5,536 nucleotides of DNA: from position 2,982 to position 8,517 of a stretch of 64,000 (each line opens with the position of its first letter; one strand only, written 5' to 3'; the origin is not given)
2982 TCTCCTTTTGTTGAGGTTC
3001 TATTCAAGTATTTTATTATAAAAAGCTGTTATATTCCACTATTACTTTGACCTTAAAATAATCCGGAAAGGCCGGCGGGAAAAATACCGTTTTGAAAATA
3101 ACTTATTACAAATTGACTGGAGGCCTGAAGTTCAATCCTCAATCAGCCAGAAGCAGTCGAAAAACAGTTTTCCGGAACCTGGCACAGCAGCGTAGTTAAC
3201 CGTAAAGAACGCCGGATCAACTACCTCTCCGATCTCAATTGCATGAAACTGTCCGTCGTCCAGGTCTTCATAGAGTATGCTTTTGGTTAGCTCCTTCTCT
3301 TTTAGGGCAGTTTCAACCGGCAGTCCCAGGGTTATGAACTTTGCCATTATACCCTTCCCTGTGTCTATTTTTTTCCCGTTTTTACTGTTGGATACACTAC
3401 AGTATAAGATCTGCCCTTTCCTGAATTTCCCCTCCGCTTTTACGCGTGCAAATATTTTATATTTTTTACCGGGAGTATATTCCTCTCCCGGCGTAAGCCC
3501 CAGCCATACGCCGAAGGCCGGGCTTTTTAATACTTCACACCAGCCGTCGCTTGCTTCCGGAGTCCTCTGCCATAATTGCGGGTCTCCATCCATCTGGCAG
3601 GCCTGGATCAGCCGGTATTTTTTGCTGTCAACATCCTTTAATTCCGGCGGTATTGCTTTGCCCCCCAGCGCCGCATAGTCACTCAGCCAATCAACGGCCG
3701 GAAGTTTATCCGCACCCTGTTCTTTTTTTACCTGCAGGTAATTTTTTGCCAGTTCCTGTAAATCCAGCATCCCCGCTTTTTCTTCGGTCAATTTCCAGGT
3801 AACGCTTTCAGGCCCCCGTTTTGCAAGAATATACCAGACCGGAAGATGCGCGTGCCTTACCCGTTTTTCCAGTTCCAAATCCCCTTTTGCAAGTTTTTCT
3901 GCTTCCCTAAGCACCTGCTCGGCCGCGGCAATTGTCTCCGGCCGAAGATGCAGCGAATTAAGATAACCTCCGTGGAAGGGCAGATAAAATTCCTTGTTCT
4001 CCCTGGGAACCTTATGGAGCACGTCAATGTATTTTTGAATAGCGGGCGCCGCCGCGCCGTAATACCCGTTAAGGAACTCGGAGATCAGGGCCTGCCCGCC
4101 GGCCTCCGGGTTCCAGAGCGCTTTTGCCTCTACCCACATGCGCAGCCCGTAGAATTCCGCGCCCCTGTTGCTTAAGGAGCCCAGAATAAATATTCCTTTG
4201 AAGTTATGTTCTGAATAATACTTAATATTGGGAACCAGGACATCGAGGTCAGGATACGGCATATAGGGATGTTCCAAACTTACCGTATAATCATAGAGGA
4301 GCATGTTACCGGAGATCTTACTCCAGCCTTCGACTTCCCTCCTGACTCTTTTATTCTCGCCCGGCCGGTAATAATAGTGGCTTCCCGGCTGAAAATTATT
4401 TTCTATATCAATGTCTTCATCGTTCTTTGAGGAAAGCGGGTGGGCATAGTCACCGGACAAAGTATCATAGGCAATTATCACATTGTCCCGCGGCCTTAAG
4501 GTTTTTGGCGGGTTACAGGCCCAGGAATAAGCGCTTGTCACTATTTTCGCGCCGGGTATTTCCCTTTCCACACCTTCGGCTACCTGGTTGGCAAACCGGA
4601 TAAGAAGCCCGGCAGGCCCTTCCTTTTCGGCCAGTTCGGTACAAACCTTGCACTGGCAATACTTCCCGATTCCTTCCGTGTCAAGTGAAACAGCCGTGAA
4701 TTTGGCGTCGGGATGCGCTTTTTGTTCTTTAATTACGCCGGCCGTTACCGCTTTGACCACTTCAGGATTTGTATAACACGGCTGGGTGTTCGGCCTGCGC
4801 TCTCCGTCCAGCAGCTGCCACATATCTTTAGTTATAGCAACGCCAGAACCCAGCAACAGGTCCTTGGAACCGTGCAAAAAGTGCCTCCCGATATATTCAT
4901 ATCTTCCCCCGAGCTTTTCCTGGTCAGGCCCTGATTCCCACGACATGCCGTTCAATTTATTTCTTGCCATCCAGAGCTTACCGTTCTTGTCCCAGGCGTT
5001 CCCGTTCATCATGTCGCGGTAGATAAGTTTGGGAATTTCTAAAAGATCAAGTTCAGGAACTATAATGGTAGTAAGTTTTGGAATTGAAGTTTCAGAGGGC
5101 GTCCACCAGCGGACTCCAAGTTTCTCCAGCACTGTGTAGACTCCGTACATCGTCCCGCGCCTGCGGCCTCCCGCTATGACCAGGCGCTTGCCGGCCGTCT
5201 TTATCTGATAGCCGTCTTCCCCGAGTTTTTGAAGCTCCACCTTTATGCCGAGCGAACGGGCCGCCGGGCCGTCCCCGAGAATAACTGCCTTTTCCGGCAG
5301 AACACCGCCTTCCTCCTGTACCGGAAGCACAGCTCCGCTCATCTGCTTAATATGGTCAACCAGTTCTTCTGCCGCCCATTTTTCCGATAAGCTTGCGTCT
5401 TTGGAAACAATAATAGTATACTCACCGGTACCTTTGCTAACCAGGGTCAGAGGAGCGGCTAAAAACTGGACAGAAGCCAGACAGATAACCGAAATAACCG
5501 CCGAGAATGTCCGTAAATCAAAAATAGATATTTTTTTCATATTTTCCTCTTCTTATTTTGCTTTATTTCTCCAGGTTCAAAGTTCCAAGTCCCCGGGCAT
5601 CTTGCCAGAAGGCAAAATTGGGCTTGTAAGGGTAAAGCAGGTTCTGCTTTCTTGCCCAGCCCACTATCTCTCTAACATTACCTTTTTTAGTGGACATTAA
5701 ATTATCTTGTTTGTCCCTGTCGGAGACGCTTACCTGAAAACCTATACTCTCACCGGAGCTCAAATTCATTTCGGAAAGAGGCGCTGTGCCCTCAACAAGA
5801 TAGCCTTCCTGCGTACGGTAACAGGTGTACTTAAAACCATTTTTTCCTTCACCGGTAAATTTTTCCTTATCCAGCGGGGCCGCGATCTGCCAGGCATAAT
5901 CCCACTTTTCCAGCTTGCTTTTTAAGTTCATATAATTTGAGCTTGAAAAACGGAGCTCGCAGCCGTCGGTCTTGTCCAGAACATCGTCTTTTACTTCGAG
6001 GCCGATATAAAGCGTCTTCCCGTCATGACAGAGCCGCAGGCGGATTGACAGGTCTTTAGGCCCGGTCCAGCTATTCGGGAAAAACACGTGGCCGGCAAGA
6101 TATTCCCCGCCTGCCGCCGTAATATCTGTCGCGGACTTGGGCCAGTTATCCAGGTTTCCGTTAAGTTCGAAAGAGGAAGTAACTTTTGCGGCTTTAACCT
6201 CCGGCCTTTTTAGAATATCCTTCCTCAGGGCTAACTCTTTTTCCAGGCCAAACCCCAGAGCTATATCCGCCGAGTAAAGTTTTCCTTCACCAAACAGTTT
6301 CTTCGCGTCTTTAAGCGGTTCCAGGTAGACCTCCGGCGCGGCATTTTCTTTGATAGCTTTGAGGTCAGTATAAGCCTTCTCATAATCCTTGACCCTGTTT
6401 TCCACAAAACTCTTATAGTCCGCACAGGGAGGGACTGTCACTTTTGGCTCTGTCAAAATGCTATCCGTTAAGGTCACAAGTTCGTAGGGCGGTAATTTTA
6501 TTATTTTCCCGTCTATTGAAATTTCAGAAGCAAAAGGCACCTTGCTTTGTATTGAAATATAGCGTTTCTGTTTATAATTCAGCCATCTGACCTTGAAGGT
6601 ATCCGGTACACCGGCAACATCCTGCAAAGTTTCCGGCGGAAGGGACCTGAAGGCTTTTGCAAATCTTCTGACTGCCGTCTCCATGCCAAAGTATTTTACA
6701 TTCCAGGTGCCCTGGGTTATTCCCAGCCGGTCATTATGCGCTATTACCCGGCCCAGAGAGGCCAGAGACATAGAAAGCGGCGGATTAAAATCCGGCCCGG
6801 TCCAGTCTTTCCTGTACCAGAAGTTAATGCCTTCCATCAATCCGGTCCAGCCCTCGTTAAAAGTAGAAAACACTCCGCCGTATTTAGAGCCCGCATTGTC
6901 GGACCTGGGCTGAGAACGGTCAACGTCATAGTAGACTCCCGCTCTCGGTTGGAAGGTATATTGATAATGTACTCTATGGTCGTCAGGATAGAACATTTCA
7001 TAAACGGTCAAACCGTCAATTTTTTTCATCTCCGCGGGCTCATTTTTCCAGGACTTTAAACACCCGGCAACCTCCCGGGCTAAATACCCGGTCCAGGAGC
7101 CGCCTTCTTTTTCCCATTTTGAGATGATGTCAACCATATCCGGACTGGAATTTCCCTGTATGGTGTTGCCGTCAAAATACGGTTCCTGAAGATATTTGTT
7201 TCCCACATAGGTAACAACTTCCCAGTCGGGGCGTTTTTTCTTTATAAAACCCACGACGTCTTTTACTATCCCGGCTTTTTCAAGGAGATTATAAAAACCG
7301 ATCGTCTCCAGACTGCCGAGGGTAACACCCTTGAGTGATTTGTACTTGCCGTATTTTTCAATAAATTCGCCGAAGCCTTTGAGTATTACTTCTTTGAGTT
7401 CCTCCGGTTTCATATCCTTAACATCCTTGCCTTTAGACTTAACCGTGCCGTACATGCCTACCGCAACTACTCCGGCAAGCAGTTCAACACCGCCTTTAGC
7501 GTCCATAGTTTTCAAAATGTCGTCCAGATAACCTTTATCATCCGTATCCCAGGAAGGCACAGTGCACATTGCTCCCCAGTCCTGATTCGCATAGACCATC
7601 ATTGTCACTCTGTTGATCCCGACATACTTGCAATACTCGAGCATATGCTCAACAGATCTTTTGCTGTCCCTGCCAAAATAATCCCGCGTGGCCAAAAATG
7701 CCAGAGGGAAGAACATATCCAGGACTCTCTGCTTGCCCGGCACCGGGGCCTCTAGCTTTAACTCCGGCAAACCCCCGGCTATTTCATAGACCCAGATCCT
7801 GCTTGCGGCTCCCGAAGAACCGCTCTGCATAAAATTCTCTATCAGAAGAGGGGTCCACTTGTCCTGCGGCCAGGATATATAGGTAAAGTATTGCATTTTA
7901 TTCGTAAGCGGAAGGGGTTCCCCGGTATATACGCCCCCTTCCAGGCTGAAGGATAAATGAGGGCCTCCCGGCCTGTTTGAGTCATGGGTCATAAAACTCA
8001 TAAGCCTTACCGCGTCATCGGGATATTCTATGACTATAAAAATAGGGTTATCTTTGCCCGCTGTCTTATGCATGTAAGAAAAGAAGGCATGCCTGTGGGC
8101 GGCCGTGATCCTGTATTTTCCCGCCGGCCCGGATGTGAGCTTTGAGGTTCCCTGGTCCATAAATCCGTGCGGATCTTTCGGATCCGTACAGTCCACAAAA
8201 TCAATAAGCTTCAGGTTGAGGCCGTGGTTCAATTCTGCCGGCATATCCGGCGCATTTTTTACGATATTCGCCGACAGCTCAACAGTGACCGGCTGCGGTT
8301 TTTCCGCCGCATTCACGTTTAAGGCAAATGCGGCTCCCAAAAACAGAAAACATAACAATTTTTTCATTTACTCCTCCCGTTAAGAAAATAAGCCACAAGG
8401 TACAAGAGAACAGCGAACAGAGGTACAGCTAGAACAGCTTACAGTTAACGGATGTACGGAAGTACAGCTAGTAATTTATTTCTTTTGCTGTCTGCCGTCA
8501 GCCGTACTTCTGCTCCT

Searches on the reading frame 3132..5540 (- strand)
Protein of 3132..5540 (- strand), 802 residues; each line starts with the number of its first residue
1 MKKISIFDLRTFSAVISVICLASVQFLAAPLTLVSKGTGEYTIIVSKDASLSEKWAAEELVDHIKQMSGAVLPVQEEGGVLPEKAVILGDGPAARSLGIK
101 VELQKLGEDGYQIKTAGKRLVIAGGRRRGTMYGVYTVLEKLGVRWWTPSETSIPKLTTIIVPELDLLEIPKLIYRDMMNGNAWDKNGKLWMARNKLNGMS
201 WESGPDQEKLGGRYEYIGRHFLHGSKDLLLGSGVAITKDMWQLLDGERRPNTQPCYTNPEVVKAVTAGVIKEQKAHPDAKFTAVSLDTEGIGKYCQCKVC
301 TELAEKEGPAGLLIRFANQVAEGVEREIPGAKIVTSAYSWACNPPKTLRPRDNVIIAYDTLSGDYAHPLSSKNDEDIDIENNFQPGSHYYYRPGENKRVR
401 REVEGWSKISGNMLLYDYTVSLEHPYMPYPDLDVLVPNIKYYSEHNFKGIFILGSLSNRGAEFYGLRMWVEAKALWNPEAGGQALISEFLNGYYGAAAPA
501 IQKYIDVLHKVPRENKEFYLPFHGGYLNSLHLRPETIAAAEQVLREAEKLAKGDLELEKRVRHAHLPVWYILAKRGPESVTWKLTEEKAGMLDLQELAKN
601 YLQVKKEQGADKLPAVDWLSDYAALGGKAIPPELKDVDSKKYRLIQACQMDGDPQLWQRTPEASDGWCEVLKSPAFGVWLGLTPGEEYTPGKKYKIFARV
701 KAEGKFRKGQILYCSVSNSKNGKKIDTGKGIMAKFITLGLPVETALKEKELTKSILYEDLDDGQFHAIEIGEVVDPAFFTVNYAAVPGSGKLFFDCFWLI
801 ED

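Call 72: search_protein_families(library=pfam, proteins=[window:3132-5540:-], max_evalue=0.00001)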
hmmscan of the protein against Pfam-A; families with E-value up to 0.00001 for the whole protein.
window:3132-5540:- (802 aa): 3 families
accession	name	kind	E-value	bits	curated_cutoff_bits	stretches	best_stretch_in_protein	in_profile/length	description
PF16126.11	DUF4838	-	1e-65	222.5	26.6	1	145-506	1-325/325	Domain of unknown function (DUF4838)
PF03648.19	Glyco_hydro_67N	-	4.2e-08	33.9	24.3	1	44-136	24-119/120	Glycosyl hydrolase family 67 N-terminus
PF02838.20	Glyco_hydro_20b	-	1.5e-06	29.4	26.1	1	42-143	24-110/124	Glycosyl hydrolase family 20, domain 2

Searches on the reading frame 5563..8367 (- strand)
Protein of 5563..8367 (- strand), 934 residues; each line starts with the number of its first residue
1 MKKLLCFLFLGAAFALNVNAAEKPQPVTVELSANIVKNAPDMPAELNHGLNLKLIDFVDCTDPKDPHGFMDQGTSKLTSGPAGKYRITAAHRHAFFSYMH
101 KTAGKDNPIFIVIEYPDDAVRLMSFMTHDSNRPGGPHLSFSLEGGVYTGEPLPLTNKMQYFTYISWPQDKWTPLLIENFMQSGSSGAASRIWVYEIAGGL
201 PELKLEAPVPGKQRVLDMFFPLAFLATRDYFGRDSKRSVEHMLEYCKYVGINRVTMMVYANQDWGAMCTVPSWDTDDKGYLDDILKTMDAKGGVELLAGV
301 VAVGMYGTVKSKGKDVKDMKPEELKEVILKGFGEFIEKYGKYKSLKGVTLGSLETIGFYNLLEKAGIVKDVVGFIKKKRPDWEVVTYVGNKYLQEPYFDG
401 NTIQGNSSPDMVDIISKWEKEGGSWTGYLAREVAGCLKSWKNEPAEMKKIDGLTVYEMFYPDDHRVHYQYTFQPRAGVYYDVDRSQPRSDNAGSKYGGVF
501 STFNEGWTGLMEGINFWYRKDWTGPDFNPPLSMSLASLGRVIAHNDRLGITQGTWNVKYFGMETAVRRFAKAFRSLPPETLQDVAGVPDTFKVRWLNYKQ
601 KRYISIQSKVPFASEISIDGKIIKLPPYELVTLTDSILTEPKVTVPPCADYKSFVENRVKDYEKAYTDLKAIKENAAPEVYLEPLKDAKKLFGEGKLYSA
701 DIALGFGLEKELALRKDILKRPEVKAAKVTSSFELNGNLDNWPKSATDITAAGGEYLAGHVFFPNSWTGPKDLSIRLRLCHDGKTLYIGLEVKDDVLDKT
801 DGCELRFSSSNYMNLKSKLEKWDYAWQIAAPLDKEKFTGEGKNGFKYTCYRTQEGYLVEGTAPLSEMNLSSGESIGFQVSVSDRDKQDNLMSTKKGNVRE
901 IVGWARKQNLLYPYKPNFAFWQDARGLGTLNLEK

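Call 72: search_protein_families(library=pfam, proteins=[window:5563-8367:-], max_evalue=0.00001)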
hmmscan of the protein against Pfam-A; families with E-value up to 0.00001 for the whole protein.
window:5563-8367:- (934 aa): 1 family
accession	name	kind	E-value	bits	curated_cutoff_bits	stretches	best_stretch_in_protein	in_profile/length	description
PF06452.16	CBM9_1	-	1.6e-08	35.1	23.4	1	769-933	28-183/185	Carbohydrate family 9 binding domain-like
